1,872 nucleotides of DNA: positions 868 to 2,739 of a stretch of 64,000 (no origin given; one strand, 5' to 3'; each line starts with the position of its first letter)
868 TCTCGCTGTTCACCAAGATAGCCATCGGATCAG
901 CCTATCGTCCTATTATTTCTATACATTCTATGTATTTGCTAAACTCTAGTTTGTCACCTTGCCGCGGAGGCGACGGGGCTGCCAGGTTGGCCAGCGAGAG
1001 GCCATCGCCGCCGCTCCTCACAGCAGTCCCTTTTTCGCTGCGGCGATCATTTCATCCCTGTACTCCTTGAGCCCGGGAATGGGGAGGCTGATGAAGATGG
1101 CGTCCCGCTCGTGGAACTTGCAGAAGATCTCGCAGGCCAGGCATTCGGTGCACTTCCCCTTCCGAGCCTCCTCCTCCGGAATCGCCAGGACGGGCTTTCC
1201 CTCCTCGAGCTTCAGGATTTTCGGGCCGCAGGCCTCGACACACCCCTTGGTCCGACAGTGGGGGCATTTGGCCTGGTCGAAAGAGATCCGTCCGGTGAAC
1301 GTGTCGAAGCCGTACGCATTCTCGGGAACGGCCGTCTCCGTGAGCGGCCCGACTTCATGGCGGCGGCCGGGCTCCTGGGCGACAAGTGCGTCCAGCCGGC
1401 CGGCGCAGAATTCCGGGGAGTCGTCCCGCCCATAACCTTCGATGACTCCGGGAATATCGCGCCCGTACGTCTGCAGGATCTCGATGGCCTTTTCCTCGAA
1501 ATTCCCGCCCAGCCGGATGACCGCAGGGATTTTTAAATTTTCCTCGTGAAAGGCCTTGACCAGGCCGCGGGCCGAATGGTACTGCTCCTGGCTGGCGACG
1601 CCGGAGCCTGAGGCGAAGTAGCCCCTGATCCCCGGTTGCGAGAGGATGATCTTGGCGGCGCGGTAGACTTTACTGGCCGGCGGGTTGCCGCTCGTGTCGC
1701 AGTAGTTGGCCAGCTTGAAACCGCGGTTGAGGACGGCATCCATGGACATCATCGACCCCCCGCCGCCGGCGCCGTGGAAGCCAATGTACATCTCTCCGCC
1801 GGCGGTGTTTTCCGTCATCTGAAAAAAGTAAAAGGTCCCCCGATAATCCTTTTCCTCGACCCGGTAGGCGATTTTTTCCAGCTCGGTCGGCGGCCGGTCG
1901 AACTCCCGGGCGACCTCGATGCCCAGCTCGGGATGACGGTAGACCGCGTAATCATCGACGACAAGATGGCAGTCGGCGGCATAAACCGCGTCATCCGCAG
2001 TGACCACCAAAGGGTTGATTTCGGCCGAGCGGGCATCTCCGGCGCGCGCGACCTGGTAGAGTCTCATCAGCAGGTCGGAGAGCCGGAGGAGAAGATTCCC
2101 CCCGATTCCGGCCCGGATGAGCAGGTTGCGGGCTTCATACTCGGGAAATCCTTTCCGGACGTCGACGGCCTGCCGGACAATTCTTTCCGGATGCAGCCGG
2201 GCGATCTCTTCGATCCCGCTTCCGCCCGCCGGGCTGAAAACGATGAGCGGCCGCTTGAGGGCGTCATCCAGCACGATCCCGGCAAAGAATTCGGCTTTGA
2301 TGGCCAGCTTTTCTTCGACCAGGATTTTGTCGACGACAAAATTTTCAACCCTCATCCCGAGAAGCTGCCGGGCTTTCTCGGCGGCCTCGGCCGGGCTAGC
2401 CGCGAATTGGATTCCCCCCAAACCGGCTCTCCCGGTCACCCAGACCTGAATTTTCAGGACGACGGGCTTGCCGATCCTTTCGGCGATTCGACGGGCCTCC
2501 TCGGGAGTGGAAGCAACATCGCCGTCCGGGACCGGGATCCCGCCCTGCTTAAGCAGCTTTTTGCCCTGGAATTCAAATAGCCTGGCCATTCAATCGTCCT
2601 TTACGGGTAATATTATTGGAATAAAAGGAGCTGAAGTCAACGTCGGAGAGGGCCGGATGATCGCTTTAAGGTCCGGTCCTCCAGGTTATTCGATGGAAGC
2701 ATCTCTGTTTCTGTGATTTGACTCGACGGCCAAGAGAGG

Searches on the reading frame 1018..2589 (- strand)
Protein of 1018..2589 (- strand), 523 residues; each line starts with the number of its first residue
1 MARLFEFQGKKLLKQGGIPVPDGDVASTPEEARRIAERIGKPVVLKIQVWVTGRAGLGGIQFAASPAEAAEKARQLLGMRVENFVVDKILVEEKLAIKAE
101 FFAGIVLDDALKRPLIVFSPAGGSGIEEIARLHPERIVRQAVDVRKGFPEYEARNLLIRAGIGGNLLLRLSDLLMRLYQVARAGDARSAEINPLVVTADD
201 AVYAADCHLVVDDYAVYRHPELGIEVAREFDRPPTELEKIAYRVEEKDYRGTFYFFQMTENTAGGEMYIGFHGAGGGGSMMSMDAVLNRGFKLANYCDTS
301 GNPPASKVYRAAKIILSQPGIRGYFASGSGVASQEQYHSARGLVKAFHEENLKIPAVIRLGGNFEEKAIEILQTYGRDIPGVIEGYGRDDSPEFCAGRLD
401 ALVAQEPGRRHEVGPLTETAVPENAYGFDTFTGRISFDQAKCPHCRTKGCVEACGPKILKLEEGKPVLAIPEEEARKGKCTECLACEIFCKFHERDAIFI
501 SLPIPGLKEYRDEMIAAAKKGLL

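Call 11: search_protein_families(library=pfam, proteins=[window:1018-2589:-])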
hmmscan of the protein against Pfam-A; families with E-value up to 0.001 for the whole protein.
window:1018-2589:- (523 aa): 5 families
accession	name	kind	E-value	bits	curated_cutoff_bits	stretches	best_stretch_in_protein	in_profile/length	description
PF08442.15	ATP-grasp_2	-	3.6e-50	170.8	29.5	1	4-196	2-202/202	ATP-grasp domain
PF13549.11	ATP-grasp_5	-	3.2e-15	56.6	27.6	1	4-211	10-221/221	ATP-grasp domain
PF16114.10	Citrate_bind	-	2.1e-07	31.1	26.8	1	273-389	36-164/177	ATP citrate lyase citrate-binding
PF02786.22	CPSase_L_D2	-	0.00061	19.8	19.8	0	10-98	6-92/211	Carbamoyl-phosphate synthase L chain, ATP binding domain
PF24948.1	Citrate_synth_N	-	0.00075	19.4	83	0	81-218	101-227/232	ATP-citrate synthase ATP-grasp domain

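Call 79: find_encoding_contigs(protein=window:1018-2589:-, flank=3000, max_places=10)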
Protein window:1018-2589:- (523 aa): no gene with exactly this product is on record in the collection.
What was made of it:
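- Tried and rejected: An exact look-up of the ATP-grasp protein, meant to find an empty site for copy 1, found no record (call 79).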
